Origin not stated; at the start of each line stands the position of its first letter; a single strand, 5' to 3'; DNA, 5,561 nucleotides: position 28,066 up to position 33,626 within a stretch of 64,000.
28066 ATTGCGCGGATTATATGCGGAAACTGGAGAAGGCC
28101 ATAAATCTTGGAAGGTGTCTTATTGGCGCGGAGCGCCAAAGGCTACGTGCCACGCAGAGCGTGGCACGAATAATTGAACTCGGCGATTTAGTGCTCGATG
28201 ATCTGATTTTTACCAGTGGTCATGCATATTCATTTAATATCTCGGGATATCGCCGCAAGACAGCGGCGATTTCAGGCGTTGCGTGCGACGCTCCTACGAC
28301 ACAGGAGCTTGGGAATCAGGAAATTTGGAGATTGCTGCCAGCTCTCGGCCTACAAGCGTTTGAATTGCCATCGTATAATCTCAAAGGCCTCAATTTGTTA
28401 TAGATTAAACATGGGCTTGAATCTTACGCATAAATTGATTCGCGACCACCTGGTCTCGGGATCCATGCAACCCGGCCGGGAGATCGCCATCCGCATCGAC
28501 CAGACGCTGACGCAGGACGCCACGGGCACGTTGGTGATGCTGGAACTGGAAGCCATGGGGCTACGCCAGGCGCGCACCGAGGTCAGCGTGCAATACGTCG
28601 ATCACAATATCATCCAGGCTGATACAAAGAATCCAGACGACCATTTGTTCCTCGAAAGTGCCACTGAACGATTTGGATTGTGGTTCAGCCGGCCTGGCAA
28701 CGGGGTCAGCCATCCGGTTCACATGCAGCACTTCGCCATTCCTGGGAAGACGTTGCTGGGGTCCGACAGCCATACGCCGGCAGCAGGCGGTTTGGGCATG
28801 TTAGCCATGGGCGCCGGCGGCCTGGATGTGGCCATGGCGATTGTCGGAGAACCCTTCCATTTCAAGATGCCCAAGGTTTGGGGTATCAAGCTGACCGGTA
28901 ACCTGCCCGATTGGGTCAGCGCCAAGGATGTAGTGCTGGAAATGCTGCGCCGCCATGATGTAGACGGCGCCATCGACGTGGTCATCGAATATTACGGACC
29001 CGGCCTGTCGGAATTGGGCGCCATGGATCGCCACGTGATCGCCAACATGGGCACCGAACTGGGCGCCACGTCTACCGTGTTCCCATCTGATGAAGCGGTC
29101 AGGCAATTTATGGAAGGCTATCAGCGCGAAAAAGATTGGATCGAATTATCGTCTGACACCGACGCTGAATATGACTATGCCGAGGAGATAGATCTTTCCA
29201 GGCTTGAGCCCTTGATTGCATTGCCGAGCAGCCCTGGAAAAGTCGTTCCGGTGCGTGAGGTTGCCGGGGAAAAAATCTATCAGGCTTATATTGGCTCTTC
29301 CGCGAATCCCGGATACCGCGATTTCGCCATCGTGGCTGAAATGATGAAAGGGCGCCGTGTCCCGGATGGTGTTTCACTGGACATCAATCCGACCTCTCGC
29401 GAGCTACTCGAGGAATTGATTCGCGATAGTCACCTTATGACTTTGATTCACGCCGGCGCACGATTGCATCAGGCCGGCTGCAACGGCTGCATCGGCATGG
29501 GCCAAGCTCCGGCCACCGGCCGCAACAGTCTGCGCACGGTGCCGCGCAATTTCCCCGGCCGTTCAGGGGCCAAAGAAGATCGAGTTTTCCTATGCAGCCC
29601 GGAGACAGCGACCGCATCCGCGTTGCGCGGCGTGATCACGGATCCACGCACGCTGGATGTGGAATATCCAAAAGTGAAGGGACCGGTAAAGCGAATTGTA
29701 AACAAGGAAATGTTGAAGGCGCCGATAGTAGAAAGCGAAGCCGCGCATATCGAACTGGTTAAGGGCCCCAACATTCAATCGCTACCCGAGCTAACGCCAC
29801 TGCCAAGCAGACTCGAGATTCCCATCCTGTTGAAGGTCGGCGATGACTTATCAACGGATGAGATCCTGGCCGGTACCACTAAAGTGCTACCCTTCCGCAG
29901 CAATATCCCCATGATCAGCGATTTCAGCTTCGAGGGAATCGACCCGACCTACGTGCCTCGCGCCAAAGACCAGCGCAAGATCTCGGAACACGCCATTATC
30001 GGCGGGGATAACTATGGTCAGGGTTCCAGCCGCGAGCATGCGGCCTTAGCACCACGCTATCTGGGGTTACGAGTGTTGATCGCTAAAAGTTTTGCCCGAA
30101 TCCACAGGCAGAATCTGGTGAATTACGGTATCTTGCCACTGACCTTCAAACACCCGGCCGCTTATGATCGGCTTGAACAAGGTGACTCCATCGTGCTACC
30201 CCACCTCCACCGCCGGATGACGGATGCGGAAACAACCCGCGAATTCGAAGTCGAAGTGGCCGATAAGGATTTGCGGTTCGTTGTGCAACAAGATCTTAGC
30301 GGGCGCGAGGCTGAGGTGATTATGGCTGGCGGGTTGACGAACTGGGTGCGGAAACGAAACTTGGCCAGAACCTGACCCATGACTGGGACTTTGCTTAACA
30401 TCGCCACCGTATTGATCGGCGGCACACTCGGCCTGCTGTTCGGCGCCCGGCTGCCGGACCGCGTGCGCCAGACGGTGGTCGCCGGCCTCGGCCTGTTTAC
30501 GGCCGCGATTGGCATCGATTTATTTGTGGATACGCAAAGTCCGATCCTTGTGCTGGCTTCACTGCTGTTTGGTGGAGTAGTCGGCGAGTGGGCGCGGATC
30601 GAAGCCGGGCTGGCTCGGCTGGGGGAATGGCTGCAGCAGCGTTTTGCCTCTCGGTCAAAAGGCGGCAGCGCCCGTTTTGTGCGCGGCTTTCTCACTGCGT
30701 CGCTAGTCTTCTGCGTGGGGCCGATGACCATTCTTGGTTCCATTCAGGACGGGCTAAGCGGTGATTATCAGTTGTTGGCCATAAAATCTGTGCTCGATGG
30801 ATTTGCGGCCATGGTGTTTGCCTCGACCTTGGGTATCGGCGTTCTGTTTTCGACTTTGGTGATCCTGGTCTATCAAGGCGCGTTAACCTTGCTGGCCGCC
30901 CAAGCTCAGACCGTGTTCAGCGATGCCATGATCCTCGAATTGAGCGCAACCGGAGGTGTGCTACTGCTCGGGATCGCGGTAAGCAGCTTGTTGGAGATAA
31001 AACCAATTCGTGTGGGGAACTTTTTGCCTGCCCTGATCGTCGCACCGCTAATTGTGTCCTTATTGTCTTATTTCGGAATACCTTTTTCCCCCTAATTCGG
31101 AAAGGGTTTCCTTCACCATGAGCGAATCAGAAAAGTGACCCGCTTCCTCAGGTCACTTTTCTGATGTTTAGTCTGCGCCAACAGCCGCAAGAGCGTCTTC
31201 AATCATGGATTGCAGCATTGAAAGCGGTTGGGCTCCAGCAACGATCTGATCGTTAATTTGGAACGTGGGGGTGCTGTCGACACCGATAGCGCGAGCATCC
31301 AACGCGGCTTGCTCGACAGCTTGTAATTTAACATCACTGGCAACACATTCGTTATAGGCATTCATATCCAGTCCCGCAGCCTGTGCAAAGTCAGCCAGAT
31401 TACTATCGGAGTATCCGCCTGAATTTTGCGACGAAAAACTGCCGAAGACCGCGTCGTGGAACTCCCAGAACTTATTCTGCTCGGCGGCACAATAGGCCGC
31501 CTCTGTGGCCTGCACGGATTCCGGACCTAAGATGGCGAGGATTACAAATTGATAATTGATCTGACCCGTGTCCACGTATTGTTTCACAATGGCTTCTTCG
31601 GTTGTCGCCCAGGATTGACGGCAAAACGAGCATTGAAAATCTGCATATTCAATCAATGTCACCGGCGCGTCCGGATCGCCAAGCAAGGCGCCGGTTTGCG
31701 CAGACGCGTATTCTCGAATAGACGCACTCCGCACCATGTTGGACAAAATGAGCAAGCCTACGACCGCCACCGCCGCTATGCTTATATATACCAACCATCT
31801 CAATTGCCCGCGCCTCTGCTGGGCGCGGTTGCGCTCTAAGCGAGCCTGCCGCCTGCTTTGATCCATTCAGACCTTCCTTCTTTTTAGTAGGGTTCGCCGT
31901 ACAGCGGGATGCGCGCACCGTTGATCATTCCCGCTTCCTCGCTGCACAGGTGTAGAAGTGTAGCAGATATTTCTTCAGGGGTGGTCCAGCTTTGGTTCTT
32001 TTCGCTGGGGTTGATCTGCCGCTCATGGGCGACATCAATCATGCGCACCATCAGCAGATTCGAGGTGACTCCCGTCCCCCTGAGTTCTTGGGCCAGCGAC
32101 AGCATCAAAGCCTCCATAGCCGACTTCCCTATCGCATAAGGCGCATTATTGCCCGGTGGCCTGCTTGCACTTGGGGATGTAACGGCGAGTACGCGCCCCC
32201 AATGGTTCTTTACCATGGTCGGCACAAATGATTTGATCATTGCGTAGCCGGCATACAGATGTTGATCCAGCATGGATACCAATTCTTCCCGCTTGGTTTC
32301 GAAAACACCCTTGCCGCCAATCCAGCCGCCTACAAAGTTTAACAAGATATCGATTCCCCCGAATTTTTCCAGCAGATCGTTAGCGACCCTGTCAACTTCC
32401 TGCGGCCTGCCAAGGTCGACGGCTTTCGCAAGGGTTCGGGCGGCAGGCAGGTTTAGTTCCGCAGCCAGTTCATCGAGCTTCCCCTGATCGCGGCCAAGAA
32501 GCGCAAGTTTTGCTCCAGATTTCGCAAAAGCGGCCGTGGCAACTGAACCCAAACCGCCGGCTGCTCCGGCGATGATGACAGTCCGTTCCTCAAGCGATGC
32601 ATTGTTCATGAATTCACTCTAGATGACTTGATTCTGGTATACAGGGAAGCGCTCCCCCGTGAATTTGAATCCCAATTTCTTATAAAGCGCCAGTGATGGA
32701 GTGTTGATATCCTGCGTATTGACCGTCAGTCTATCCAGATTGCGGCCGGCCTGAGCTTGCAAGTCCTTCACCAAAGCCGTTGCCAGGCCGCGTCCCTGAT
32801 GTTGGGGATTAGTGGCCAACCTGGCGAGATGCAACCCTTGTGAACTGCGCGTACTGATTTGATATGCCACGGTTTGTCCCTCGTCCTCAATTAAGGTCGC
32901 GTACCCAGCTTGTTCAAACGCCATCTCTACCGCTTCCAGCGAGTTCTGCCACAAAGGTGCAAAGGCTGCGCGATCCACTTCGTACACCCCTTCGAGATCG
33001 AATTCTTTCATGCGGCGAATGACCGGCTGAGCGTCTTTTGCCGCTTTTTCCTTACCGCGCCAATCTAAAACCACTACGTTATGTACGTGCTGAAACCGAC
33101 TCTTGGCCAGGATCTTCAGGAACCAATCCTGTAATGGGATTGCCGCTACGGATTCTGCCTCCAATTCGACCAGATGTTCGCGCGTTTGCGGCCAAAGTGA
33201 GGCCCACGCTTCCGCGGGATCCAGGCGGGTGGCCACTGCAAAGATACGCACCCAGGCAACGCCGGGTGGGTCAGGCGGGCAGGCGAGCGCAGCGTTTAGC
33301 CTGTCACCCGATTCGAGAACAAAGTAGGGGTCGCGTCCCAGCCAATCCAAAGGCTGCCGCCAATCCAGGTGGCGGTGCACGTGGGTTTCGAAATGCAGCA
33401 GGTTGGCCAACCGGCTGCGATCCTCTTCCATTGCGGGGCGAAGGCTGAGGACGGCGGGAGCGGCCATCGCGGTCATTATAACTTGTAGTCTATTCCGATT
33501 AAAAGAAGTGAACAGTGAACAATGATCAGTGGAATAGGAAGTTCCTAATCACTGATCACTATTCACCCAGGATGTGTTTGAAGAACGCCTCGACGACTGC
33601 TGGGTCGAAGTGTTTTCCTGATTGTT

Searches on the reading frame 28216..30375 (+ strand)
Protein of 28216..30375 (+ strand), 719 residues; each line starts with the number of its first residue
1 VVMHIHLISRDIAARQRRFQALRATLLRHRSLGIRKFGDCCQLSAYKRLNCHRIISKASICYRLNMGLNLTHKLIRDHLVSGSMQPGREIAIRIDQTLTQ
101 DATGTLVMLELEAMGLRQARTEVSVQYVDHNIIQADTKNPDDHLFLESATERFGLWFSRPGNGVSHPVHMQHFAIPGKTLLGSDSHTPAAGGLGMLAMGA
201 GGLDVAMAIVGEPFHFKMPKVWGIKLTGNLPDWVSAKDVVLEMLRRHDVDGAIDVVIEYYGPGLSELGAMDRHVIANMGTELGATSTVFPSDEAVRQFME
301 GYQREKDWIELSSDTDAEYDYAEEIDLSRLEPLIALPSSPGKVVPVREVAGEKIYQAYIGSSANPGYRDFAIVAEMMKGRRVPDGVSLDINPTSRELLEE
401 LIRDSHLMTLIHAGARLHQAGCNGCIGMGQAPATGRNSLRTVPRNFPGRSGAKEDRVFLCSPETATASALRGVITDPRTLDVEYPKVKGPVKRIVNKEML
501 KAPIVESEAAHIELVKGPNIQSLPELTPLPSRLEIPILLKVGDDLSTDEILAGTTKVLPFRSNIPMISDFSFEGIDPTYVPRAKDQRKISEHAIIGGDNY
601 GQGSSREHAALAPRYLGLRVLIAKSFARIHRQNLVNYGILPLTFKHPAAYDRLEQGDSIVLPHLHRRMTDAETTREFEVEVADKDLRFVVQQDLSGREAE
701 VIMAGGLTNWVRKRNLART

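Call 5: search_protein_families(library=pfam, proteins=[window:28216-30375:+], max_evalue=0.001)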
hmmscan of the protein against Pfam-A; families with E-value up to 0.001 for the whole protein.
window:28216-30375:+ (719 aa): 2 families
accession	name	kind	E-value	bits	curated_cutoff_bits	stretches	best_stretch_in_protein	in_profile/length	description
PF00330.25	Aconitase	-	1.8e-89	301.3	28.7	1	73-472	2-463/463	Aconitase family (aconitate hydratase)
PF00694.25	Aconitase_C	-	5.8e-24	85.3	22.8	1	589-646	73-130/131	Aconitase C-terminal domain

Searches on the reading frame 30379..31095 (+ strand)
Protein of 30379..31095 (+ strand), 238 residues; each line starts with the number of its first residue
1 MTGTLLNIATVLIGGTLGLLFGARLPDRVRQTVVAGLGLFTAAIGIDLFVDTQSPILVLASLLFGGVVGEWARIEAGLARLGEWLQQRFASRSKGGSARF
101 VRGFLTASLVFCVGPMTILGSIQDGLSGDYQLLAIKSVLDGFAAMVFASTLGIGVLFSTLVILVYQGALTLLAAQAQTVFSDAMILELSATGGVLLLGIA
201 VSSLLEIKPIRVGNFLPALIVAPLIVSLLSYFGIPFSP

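Call 5: search_protein_families(library=pfam, proteins=[window:30379-31095:+], max_evalue=0.001)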
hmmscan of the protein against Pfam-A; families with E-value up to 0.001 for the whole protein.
window:30379-31095:+ (238 aa): 1 family
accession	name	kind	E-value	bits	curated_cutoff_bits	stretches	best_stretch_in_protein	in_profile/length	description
PF04474.17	DUF554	-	9.5e-78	261.1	25.1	1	2-226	1-219/220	Protein of unknown function (DUF554)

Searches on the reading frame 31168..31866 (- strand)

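Call 5: search_protein_families(library=pfam, proteins=[window:31168-31866:-], max_evalue=0.001)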
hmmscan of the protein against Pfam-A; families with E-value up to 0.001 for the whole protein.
window:31168-31866:- (232 aa): 2 families
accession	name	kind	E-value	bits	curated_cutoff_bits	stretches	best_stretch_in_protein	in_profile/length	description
PF13462.12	Thioredoxin_4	-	6.6e-32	111.4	23.2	1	57-224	3-165/165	Thioredoxin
PF01323.26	DSBA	-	9.9e-15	55.2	25.6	1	102-222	72-190/191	DSBA-like thioredoxin domain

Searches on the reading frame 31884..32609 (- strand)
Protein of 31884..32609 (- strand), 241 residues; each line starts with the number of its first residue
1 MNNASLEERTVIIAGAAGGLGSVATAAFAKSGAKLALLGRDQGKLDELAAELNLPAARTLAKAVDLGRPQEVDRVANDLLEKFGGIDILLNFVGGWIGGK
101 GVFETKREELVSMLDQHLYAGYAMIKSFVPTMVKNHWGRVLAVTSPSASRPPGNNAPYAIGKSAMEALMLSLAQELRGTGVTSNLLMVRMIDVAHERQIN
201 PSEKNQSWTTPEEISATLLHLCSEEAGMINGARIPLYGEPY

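Call 5: search_protein_families(library=pfam, proteins=[window:31884-32609:-], max_evalue=0.001)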
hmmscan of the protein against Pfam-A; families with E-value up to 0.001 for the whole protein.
window:31884-32609:- (241 aa): 3 families
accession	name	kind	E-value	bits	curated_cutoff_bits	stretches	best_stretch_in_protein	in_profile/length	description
PF00106.31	adh_short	-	1.3e-30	106.8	26.6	1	10-202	2-193/195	short chain dehydrogenase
PF13561.12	adh_short_C2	-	2.3e-29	103.1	27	1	15-234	1-229/236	Enoyl-(Acyl carrier protein) reductase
PF08659.16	KR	-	2.1e-06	28.2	22.6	1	10-172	2-163/180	KR domain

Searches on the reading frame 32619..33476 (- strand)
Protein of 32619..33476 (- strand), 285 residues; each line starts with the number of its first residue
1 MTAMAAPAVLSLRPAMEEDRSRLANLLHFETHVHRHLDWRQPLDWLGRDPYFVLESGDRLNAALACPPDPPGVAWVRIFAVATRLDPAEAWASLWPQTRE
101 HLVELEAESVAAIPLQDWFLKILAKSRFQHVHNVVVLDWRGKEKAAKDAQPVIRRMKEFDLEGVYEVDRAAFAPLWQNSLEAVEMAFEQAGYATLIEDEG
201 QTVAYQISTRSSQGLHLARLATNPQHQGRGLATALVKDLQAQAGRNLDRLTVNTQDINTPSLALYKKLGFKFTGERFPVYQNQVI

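Call 5: search_protein_families(library=pfam, proteins=[window:32619-33476:-], max_evalue=0.001)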
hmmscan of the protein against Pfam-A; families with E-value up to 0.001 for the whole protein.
window:32619-33476:- (285 aa): 6 families
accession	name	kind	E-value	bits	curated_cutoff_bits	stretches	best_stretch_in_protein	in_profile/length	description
PF00583.31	Acetyltransf_1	-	2.5e-13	50.8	20.7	1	163-270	3-116/116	Acetyltransferase (GNAT) family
PF13673.13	Acetyltransf_10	-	6.5e-11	42.8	23.6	1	181-277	20-114/128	Acetyltransferase (GNAT) domain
PF13508.13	Acetyltransf_7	-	1.6e-10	41.6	27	1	195-271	7-83/84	Acetyltransferase (GNAT) domain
PF08445.16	FR47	-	7.6e-10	39.1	22.1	1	214-272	21-79/86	FR47-like protein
PF12746.13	GNAT_acetyltran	-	2.2e-08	34.5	26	1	178-275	145-239/243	GNAT acetyltransferase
PF13302.13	Acetyltransf_3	-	9.5e-08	33.3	25.4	1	153-271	4-138/138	Acetyltransferase (GNAT) domain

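Call 58: search_protein_families(library=ncbifam, proteins=[window:32619-33476:-], max_evalue=0.001)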
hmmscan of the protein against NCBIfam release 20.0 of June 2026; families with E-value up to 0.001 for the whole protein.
window:32619-33476:- (285 aa): 8 families
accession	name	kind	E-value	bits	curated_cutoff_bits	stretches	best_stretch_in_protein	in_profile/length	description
TIGR01575.1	rimI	equivalog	5.8e-14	52.4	86.4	1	160-282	1-124/132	ribosomal protein S18-alanine N-acetyltransferase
NF007025.1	PRK09491.1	equivalog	1.1e-07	31.9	173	1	153-272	3-121/145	ribosomal protein S18-alanine N-acetyltransferase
NF007807.0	PRK10514.1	equivalog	2.7e-05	24.1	134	1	189-275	49-127/147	acetyltransferase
NF008212.0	PRK10975.1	equivalog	9.1e-05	22.4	219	1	195-276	142-226/232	dTDP-4-amino-4,6-dideoxy-D-galactose acyltransferase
NF033083.0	AAC_3_I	equivalog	0.00018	21.7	200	1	211-271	74-135/145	AAC(3)-I family aminoglycoside N-acetyltransferase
NF002959.0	PRK03624.1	equivalog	0.00023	20.9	124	1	218-271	76-130/147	GNAT family acetyltransferase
NF000487.1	stat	exception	0.00053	19.6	420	1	212-282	102-173/189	streptothricin N-acetyltransferase STAT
NF040503.1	resist_ArsN1a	equivalog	0.00058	19.6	170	1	222-274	84-137/159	arsinothricin resistance N-acetyltransferase ArsN1 family A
